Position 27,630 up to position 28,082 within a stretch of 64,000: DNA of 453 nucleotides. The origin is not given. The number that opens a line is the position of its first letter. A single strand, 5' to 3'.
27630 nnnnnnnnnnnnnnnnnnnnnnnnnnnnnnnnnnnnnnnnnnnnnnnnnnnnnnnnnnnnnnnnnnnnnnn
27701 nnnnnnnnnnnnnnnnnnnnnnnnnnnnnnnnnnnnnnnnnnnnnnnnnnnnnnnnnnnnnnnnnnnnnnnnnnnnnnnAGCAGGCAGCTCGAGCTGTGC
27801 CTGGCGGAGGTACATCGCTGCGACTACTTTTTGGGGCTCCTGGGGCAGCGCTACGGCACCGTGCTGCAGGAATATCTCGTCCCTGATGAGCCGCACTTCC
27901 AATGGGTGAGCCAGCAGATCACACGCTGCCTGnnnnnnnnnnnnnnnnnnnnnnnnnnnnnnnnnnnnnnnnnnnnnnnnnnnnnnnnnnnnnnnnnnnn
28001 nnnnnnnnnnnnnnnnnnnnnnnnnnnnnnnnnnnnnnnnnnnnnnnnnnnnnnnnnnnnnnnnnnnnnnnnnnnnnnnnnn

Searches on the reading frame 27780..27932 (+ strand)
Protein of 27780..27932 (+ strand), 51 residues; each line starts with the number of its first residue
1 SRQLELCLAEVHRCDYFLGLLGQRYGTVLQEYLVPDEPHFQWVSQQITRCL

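Call 15: search_protein_families(library=pfam, proteins=[window:27780-27932:+], max_evalue=0.01)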
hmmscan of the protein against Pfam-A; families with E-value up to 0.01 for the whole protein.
window:27780-27932:+ (51 aa): 1 family
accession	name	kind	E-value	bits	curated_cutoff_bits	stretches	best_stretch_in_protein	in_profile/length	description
PF13271.11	DUF4062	-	9.6e-09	35.8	24.7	1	2-31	41-70/82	Domain of unknown function (DUF4062)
